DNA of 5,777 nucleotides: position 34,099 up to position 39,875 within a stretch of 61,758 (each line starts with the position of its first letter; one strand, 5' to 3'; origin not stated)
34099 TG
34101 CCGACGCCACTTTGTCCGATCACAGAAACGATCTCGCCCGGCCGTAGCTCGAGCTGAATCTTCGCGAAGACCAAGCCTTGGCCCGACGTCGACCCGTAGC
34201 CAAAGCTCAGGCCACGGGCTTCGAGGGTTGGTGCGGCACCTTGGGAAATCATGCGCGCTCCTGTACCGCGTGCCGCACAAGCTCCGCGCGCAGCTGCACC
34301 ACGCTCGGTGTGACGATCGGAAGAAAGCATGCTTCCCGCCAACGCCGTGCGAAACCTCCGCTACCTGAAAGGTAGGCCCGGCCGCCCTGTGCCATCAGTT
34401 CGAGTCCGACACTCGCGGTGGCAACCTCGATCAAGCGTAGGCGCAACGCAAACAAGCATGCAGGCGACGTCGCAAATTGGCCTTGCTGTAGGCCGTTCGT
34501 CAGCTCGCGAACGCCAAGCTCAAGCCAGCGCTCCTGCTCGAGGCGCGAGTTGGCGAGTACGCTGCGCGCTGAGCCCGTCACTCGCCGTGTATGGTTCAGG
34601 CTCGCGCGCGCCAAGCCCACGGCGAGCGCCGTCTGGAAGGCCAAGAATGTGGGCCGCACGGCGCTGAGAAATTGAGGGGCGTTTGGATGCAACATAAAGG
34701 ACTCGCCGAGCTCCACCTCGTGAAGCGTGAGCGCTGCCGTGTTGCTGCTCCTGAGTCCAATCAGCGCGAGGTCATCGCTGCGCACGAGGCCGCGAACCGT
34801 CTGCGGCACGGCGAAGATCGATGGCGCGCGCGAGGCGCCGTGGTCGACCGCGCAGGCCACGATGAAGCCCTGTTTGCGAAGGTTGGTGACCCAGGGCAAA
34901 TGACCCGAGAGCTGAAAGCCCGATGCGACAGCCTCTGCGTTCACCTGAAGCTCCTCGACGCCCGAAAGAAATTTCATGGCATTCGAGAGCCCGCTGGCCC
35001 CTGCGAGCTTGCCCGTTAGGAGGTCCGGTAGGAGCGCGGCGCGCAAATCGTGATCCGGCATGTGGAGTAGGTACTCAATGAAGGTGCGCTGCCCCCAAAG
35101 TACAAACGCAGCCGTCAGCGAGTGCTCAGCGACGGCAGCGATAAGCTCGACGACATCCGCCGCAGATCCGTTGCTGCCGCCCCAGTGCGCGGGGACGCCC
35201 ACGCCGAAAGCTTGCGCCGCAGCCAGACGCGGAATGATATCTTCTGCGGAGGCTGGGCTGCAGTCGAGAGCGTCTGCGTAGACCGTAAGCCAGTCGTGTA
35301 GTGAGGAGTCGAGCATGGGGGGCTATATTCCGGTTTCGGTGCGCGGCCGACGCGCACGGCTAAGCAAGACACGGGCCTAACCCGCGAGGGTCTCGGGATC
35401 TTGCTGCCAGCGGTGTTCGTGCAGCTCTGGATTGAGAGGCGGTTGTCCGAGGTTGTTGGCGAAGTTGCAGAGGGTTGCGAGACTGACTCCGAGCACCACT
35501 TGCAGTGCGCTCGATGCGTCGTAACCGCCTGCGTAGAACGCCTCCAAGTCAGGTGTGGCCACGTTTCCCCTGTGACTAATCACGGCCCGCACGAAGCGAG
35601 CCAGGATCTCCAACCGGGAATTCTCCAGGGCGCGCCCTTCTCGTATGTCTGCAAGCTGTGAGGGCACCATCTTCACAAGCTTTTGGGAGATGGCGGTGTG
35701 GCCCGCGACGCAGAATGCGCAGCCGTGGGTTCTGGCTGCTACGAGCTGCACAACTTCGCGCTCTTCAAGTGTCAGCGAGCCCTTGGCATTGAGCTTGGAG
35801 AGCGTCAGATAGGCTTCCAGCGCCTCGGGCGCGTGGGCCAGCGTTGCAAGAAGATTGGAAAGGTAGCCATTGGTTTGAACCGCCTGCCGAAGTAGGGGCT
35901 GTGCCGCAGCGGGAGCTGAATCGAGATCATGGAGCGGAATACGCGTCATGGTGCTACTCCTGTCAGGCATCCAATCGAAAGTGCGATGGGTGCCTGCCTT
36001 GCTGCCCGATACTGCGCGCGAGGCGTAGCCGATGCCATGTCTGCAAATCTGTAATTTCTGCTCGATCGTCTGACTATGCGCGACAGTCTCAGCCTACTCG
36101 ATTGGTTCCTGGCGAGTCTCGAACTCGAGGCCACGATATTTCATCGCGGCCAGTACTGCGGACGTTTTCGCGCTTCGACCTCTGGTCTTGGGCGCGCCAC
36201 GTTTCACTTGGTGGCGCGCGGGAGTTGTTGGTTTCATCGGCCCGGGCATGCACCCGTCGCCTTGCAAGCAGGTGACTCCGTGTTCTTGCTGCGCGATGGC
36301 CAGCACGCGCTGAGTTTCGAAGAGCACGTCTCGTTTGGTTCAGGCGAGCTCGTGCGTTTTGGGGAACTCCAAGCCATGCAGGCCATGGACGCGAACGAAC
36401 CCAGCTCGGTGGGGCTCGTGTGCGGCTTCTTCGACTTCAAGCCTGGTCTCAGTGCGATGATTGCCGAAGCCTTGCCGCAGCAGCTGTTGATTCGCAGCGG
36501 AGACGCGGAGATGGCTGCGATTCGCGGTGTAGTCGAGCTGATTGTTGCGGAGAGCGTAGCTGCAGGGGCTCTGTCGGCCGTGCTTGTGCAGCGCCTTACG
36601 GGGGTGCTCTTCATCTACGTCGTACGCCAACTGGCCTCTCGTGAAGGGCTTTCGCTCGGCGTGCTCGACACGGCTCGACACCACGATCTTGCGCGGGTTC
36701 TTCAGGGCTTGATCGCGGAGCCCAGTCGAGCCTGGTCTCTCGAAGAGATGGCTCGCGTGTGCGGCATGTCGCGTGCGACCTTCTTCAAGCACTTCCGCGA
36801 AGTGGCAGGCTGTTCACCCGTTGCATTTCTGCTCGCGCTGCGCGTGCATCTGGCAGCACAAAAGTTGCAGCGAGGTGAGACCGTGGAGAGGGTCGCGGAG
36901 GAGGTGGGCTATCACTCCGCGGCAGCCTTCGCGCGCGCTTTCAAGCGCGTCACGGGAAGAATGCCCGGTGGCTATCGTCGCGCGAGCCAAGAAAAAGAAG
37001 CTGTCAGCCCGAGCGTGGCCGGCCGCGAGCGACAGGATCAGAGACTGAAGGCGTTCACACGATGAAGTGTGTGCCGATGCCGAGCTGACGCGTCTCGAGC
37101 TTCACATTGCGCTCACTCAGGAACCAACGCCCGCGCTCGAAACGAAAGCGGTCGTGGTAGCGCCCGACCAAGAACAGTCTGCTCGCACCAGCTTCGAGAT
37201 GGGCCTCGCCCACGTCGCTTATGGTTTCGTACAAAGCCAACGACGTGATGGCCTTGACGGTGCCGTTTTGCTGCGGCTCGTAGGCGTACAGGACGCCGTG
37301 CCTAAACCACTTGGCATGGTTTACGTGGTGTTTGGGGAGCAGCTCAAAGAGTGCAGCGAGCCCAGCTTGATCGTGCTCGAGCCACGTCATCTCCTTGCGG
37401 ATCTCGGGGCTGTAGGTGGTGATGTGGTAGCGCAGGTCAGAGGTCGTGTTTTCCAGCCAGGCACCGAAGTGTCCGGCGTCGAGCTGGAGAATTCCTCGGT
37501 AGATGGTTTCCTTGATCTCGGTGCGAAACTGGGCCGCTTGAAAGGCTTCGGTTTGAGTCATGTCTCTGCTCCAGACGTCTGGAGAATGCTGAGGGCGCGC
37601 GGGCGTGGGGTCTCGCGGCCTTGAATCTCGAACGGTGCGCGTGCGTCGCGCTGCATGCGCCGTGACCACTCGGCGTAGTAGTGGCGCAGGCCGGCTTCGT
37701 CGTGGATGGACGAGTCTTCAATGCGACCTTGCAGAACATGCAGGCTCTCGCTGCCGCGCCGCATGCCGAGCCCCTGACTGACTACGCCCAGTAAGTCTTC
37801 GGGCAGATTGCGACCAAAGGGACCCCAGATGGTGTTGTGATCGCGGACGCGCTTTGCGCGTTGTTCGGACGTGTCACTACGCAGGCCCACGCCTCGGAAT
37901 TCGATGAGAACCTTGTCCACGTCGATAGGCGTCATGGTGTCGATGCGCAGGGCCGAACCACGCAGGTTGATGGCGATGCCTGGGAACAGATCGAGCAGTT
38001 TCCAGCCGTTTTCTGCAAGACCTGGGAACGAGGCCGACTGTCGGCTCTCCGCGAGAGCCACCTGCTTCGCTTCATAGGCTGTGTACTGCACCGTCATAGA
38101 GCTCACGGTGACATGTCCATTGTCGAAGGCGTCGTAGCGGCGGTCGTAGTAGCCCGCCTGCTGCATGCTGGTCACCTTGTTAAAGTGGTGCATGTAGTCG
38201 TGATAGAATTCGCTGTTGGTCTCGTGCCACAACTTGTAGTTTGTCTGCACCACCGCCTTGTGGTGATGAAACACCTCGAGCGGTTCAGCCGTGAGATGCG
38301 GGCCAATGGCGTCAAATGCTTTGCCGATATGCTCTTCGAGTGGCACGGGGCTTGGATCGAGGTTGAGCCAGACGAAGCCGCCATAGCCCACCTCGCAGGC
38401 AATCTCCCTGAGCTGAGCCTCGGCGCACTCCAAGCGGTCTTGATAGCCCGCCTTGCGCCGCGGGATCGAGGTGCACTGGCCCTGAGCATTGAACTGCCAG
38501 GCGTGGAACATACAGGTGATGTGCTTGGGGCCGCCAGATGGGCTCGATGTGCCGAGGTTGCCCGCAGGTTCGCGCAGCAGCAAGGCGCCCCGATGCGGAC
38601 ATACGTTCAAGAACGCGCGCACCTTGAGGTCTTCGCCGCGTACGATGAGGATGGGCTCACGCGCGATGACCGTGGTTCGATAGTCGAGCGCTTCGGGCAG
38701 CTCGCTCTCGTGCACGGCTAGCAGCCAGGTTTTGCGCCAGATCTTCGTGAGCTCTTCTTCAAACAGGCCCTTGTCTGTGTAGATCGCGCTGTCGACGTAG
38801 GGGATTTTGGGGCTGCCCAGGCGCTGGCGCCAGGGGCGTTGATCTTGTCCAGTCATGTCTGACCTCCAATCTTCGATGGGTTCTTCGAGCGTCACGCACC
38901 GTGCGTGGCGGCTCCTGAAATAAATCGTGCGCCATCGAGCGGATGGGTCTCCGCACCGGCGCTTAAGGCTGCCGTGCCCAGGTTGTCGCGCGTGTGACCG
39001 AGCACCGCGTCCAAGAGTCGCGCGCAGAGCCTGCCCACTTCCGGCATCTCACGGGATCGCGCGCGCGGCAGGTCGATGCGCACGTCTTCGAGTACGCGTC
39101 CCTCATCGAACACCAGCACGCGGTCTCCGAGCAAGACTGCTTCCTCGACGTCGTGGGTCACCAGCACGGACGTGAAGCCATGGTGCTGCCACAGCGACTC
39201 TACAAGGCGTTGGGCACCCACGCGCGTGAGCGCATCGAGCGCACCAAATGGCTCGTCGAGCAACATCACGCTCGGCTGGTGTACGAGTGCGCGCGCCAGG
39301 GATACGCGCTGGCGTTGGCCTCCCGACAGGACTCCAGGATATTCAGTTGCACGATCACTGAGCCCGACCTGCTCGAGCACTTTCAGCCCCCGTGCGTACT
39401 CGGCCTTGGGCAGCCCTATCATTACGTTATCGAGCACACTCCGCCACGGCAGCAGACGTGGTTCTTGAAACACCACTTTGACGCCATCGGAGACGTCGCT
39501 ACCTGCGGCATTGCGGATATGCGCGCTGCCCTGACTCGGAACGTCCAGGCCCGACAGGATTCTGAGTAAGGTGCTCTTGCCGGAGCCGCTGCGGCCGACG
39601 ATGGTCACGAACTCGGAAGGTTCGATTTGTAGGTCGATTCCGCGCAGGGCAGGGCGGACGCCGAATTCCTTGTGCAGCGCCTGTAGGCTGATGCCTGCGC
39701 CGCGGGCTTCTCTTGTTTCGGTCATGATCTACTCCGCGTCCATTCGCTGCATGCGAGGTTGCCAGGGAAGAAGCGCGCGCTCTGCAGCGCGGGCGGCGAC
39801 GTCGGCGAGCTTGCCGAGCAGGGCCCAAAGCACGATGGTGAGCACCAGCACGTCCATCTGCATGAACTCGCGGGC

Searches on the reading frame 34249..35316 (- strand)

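Call 6: search_protein_families(library=pfam, proteins=[window:34249-35316:-], max_evalue=0.001)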
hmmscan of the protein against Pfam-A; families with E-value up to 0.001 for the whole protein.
window:34249-35316:- (355 aa): 1 family
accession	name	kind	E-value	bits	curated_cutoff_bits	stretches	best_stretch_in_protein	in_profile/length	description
PF02771.21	Acyl-CoA_dh_N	-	0.00023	21.9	22.9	1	24-103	33-113/113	Acyl-CoA dehydrogenase, N-terminal domain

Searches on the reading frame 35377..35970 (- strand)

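Call 6: search_protein_families(library=pfam, proteins=[window:35377-35970:-], max_evalue=0.001)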
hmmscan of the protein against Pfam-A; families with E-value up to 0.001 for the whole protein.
window:35377-35970:- (197 aa): 1 family
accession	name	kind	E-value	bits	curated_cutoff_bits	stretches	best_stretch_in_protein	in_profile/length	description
PF02627.25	CMD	-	9.5e-09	35.6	23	1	48-95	1-49/84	Carboxymuconolactone decarboxylase family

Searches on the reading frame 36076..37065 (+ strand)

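Call 6: search_protein_families(library=pfam, proteins=[window:36076-37065:+], max_evalue=0.001)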
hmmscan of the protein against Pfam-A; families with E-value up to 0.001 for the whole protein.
window:36076-37065:+ (329 aa): 3 families
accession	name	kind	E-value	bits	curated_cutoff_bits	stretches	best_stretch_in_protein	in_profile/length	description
PF12852.13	Cupin_6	-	4.7e-30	105.1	26.7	1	8-186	3-181/183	Cupin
PF12833.13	HTH_18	-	2e-21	76.5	33.6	1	225-302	1-79/80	Helix-turn-helix domain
PF00165.29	HTH_AraC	-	3e-14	53.2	26.6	2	262-295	3-35/42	Bacterial regulatory helix-turn-helix proteins, AraC family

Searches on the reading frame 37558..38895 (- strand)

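Call 6: search_protein_families(library=pfam, proteins=[window:37558-38895:-], max_evalue=0.001)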
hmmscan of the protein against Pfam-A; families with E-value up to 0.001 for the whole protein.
window:37558-38895:- (445 aa): 2 families
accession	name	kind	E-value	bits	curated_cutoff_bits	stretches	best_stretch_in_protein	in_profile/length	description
PF00355.32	Rieske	-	7.7e-17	61.4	20.3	1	56-148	1-82/88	Rieske [2Fe-2S] domain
PF00848.25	Ring_hydroxyl_A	-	3.4e-09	37.4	24.9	1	206-415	4-207/208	Ring hydroxylating alpha subunit (catalytic domain)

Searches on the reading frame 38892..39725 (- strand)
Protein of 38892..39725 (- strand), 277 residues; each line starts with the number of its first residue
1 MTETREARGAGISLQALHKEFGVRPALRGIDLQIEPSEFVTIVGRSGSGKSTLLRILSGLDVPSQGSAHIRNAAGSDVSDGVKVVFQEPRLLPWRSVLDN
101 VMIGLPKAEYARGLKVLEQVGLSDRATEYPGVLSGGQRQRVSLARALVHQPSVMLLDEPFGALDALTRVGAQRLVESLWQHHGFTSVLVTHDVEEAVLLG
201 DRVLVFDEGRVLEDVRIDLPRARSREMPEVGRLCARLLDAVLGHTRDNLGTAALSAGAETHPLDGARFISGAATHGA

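Call 6: search_protein_families(library=pfam, proteins=[window:38892-39725:-], max_evalue=0.001)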
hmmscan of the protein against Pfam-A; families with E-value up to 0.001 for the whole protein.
window:38892-39725:- (277 aa): 3 families
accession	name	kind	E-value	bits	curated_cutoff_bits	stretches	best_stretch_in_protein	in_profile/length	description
PF00005.33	ABC_tran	-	1.7e-31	110.1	25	1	27-160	1-136/137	ABC transporter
PF13304.12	AAA_21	-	0.00012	22.7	27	0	40-64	2-29/304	AAA domain, putative AbiEii toxin, Type IV TA system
PF13555.12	AAA_29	-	0.00013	22.1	27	1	31-65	16-50/61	P-loop containing region of AAA domain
